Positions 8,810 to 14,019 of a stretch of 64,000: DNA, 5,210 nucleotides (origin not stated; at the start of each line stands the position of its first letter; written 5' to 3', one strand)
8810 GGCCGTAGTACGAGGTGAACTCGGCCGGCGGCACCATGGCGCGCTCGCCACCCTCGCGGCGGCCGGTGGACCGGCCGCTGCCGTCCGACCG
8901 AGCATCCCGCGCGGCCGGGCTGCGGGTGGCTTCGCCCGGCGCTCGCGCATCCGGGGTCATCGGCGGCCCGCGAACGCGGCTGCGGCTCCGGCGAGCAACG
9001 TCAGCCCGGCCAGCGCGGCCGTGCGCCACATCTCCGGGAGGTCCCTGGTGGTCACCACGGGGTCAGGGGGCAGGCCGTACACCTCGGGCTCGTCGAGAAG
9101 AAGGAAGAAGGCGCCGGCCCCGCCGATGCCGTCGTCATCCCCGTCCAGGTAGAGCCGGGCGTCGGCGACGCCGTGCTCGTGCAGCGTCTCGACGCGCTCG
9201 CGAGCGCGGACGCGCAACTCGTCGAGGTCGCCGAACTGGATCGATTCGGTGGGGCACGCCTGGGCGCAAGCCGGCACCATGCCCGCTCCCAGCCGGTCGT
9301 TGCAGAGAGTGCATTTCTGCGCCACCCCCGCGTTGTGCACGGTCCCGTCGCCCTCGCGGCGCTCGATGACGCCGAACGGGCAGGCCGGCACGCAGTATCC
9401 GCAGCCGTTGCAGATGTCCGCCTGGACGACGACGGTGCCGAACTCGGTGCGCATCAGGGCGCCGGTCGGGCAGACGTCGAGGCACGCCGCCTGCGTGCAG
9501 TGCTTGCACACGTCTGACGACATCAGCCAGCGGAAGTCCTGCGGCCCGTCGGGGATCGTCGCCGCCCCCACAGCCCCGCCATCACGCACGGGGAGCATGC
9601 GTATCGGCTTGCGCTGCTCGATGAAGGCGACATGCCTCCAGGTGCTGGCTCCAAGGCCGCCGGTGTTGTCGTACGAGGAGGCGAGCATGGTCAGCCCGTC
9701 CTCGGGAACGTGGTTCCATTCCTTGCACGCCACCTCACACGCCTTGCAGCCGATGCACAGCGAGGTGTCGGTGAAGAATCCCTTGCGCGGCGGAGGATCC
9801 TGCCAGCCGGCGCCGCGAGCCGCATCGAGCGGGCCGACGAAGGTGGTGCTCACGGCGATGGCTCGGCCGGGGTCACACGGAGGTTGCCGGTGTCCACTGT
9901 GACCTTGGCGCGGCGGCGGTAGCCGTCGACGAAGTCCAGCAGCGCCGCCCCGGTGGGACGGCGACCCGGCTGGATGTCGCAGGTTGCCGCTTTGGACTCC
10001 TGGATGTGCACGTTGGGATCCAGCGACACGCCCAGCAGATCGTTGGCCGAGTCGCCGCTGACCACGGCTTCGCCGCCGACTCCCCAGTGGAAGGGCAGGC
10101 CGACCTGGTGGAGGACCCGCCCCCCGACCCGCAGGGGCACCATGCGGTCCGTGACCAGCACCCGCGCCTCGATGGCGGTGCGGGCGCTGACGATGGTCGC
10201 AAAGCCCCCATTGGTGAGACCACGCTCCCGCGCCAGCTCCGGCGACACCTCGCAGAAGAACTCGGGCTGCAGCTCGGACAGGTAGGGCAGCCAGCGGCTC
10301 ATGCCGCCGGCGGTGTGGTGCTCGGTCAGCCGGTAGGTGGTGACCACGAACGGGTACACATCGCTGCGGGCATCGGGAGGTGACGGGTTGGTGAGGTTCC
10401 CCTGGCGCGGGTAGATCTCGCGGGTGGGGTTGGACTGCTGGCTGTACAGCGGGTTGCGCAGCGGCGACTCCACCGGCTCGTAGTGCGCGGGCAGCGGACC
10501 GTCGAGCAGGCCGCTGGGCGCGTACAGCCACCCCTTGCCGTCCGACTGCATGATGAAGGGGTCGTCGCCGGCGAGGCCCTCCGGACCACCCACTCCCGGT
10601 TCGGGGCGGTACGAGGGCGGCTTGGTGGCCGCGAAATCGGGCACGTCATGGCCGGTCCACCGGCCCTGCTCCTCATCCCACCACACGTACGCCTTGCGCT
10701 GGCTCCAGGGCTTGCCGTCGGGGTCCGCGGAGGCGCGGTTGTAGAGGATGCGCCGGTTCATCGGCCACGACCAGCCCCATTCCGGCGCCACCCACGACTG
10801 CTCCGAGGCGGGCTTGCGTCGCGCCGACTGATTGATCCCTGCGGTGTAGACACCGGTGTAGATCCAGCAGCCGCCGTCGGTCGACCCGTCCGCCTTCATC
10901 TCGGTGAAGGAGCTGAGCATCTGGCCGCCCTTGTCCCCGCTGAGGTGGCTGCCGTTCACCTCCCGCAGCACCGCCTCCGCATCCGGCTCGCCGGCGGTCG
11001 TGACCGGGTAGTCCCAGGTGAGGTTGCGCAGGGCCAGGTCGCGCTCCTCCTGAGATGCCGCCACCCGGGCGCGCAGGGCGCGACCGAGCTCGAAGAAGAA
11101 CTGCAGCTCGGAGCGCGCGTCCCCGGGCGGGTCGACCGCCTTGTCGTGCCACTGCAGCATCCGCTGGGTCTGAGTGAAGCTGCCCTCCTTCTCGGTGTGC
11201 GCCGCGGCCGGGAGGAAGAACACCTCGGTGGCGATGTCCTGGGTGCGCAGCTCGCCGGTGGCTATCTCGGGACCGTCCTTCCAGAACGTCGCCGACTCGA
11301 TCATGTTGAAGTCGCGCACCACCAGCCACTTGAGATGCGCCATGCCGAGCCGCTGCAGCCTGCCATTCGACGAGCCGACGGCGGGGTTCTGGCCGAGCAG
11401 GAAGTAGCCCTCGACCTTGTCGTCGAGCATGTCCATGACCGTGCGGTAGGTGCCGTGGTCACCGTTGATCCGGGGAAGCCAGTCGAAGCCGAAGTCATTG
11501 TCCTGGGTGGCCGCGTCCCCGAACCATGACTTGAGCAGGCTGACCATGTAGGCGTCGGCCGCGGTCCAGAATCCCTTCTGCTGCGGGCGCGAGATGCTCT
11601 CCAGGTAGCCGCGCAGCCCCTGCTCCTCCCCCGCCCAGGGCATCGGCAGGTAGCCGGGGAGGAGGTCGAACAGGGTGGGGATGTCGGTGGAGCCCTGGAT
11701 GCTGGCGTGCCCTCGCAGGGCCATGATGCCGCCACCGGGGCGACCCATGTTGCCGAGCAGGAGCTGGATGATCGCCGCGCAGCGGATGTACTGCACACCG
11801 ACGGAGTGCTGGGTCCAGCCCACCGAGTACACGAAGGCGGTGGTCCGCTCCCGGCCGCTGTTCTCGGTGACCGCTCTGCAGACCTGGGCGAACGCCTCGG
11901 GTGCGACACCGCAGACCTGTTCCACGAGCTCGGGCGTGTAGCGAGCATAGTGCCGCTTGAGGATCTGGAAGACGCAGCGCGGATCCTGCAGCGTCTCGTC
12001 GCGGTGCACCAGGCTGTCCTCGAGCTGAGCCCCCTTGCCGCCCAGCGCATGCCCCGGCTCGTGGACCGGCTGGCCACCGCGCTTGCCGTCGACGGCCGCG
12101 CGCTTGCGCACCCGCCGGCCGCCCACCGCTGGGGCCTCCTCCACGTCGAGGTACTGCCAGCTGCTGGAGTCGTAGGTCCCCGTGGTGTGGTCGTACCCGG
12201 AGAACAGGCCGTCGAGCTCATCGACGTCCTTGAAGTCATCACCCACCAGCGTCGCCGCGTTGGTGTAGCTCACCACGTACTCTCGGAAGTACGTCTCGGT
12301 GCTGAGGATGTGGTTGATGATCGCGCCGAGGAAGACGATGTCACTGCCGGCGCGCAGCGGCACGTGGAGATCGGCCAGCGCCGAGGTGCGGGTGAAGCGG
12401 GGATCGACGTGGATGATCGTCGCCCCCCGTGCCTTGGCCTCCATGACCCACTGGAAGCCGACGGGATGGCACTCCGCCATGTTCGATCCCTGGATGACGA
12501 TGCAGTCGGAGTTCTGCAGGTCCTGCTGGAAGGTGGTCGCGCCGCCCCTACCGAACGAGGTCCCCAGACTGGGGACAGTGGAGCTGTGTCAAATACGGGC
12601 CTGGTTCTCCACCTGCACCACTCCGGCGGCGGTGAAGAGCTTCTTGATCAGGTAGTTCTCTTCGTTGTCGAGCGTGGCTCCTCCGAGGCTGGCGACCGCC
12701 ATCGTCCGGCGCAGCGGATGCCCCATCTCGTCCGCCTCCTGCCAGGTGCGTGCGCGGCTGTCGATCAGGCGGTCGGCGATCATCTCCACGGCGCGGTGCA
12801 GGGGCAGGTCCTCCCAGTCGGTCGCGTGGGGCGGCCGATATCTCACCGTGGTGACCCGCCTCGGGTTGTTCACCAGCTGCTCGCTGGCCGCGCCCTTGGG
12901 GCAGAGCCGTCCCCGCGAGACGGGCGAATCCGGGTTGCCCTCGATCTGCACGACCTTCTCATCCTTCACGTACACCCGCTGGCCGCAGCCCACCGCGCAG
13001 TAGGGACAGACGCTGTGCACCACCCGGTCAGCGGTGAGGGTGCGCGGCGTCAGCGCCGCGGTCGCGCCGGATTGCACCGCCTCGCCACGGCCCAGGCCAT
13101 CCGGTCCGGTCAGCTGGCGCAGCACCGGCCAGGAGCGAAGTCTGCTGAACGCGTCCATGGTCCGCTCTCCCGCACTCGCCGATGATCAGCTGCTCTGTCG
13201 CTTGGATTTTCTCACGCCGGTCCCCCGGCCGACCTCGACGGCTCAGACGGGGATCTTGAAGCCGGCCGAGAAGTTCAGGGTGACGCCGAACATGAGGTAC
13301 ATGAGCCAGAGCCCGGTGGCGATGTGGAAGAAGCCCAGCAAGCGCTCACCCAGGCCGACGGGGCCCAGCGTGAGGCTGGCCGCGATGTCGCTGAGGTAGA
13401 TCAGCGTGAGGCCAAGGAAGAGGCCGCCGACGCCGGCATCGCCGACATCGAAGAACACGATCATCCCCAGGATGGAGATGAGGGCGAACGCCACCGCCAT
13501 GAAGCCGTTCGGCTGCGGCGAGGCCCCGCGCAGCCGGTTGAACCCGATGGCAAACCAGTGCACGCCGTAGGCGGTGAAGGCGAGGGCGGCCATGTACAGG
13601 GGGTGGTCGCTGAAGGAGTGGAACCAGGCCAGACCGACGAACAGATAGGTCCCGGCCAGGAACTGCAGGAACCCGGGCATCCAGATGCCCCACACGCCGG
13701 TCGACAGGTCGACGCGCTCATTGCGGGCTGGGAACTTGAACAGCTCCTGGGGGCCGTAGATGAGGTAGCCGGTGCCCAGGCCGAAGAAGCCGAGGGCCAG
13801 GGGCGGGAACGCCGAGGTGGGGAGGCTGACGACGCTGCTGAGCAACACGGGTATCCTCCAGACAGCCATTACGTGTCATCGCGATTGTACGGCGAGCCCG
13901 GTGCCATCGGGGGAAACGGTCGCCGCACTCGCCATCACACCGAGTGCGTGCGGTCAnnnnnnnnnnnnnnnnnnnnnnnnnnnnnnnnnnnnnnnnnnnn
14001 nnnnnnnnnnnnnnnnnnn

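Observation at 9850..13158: Selenocysteine (UGA) recoding in the formate dehydrogenase alpha subunit; two ORFs are one gene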

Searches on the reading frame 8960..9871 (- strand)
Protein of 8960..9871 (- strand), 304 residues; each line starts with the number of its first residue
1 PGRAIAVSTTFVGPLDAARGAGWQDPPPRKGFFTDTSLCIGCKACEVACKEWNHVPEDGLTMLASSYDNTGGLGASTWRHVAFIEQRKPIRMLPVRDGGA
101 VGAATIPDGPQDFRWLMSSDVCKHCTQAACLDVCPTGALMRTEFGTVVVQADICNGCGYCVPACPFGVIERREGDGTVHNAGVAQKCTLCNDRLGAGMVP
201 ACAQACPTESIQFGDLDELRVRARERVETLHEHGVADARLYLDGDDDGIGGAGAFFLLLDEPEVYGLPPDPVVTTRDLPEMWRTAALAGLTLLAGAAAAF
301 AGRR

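Call 10: search_protein_families(library=pfam, proteins=[window:8960-9871:-])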
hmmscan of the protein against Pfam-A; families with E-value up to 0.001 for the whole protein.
window:8960-9871:- (304 aa): 14 families
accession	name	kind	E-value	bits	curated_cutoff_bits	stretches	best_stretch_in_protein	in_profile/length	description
PF13247.11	Fer4_11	-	4.9e-22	78.5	26.2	1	114-215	2-99/100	4Fe-4S dicluster domain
PF12838.12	Fer4_7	-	7.7e-21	74.7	27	3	39-138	2-52/52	4Fe-4S dicluster domain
PF13187.11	Fer4_9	-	3e-14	53.2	27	2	154-209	2-50/52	4Fe-4S dicluster domain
PF12837.12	Fer4_6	-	1.4e-13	50.5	25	2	147-169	2-24/24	4Fe-4S binding domain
PF00037.32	Fer4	-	8.3e-12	44.9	21.1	2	147-170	1-24/24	4Fe-4S binding domain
PF12797.12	Fer4_2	-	3.8e-11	42.6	24.5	2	147-166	3-22/22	4Fe-4S binding domain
PF13237.11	Fer4_10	-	1.2e-09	38.3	25.5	2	147-207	2-53/53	4Fe-4S dicluster domain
PF13484.11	Fer4_16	-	1.7e-08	35.5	30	0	154-172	2-20/66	4Fe-4S double cluster binding domain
PF25160.1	LdpA_Fe-S-bd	-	1.8e-08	34.4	27.6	1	125-172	5-46/49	LdpA Fe-S cluster-binding domain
PF12798.12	Fer4_3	-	1.8e-05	25.6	27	0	154-167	1-14/15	4Fe-4S binding domain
PF14697.11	Fer4_21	-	3.9e-05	24.1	35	0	119-169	5-57/59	4Fe-4S dicluster domain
PF12800.12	Fer4_4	-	4.7e-05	23.8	24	0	37-51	2-16/17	4Fe-4S binding domain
PF13183.11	Fer4_8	-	0.00012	22.9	27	0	37-137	3-67/68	4Fe-4S dicluster domain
PF13534.11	Fer4_17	-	0.0002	22.2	22.2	0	35-50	42-57/61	4Fe-4S dicluster domain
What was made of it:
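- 8957..9853 (-): Beta subunit: four-cluster ferredoxin with one C-terminal transmembrane helix. Its GTG start overlaps the alpha stop (GTGA). Fer4_11 and Fer4_7 (call 10).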

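Call 13: search_protein_families(library=ncbifam, proteins=[window:8960-9871:-])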
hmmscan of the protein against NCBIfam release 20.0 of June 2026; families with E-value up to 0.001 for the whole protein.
window:8960-9871:- (304 aa): 56 families (the best 25 are shown)
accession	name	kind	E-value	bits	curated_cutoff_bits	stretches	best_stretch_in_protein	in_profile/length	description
TIGR01582.1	FDH-beta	equivalog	1.1e-48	165.8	334.7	2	111-275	82-241/283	formate dehydrogenase subunit beta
TIGR02951.1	DMSO_dmsB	equivalog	4.6e-34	117.8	214.1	2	118-222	60-159/161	DMSO/selenate family reductase complex B subunit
NF045715.1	sulf_resp_HmcB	equivalog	1.5e-32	112.9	420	2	120-233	105-215/307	sulfate respiration complex iron-sulfur protein HmcB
NF008134.0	PRK10882.1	equivalog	8.3e-31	107.2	263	1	26-245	35-237/329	hydrogenase 2 operon protein HybA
TIGR03149.1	cyt_nit_nrfC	equivalog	5.7e-30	104.3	377.6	2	118-223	90-191/225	cytochrome c nitrite reductase Fe-S protein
NF045797.1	DsrO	equivalog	3.5e-27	95.4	200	1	121-230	102-216/235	sulfate reduction electron transfer complex DsrMKJOP subunit DsrO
NF011569.0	PRK14993.1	equivalog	2.2e-25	89.5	416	1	115-228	93-200/244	tetrathionate reductase subunit TtrB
NF038355.1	FDH3_beta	equivalog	1.6e-24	86.9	240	2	119-228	51-176/180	formate dehydrogenase FDH3 subunit beta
NF041715.1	arsenate_red_ArrB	equivalog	4.4e-24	85.3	450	2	118-171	53-106/233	arsenate respiratory reductase iron-sulfur subunit ArrB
TIGR03478.1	DMSO_red_II_bet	subfamily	2.6e-20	72.6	480.7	1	118-219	127-223/321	DMSO reductase family type II enzyme, iron-sulfur subunit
NF009408.0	PRK12769.1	equivalog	5.4e-20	71.1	1003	1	119-228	53-159/659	formate-dependent uric acid utilization protein AegA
NF042979.1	EthbenzDh_ebdB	equivalog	1.4e-19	70.2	740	1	118-223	149-249/354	ethylbenzene dehydrogenase subunit beta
NF007658.0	PRK10330.1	equivalog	3.1e-18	65.9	260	1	119-224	55-165/181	electron transport protein HydN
NF009451.0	PRK12809.1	equivalog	3.6e-17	61.9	1154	1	120-221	54-144/639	formate-dependent uric acid utilization protein YgfT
TIGR01660.1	narH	equivalog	9e-15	54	524.05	1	120-208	181-264/492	nitrate reductase subunit beta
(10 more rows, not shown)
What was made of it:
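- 8957..9853 (-): TIGR01582 at 166 bits, below the cutoff of 335 (call 13).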

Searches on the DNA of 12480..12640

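Call 34: search_rna_families(source=window, start=12480, end=12640, threshold=evalue, max_evalue=10, show_alignments=3)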
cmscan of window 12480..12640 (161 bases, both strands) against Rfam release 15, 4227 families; matches with E-value up to 10: 4.
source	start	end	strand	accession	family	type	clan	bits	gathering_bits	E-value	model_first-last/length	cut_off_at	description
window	12536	12594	-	RF01989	SECIS_3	Cis-reg;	-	24.6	63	0.0011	1-59/59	no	Selenocysteine insertion sequence 3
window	12570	12621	+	RF03189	mir-1175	Gene; miRNA;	-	15.9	51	0.33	1-72/72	no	mir-1175 microRNA precursor family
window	12571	12620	-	RF00671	mir-138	Gene; miRNA;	-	11.6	50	7.7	1-78/78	no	mir-138 microRNA precursor family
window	12498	12549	+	RF03057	nhaA-I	Cis-reg; riboswitch;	-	10.6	37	5.7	1-55/55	no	nhaA-I RNA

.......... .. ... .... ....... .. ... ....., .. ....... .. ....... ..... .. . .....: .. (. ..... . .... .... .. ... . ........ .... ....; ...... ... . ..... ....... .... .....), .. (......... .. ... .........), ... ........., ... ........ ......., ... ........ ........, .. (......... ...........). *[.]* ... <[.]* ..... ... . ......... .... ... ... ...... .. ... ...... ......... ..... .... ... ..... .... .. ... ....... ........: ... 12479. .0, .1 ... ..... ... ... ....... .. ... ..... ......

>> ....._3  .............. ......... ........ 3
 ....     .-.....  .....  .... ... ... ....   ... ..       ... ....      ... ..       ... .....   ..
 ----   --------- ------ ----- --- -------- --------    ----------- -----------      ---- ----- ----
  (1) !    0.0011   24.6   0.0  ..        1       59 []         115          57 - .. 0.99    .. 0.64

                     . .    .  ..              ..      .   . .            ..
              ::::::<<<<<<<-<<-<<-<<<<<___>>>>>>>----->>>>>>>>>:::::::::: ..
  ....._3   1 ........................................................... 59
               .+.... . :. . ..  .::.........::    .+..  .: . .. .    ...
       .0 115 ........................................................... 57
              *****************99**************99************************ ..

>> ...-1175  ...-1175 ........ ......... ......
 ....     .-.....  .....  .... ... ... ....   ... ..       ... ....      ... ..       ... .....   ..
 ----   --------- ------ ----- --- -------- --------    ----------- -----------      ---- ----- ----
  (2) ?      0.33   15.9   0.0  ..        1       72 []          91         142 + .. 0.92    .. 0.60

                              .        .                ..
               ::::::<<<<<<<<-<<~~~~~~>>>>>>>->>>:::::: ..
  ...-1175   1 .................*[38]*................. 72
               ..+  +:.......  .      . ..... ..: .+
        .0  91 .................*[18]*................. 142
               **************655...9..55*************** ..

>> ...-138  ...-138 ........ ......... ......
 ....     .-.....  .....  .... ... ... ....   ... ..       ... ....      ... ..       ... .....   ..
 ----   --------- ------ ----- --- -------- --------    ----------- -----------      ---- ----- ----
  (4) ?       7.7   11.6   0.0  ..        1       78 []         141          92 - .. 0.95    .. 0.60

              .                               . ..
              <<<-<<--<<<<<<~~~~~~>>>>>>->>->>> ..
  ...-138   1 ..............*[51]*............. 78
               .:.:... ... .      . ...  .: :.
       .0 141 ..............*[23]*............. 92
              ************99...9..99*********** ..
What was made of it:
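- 12536..12594 (-): Stretch aligned to Rfam SECIS_3 (sub-threshold). RF01989 at 24.6 bits, E = 0.0011, gathering score 63, with UGA aligned to UGA (call 34).
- On Rfam RF01989 SECIS_3: 24.6 bits in the window (call 34).
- Rfam SECIS_3 aligns UGA to UGA (call 34).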

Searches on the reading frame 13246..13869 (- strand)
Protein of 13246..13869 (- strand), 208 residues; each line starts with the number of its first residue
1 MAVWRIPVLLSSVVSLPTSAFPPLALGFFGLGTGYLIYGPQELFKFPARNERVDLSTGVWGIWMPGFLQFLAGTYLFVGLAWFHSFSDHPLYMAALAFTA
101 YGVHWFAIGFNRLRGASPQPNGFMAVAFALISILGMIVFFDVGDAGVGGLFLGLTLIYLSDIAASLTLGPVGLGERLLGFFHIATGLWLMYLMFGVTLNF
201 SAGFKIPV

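Call 10: search_protein_families(library=pfam, proteins=[window:13246-13869:-])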
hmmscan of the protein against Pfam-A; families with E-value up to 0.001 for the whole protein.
window:13246-13869:- (208 aa): 0 families

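Call 13: search_protein_families(library=ncbifam, proteins=[window:13246-13869:-])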
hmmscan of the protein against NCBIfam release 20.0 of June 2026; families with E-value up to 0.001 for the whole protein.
window:13246-13869:- (208 aa): 0 families

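Call 50: search_protein_families(library=pfam, proteins=[window:13246-13869:-], max_evalue=10)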
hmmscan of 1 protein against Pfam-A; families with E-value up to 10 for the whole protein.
window:13246-13869:- (208 aa): 0 families

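Call 62: search_protein_families(library=ncbifam, proteins=[window:13246-13869:-], max_evalue=10)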
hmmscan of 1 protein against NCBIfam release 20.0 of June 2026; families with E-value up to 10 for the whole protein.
window:13246-13869:- (208 aa): 0 families
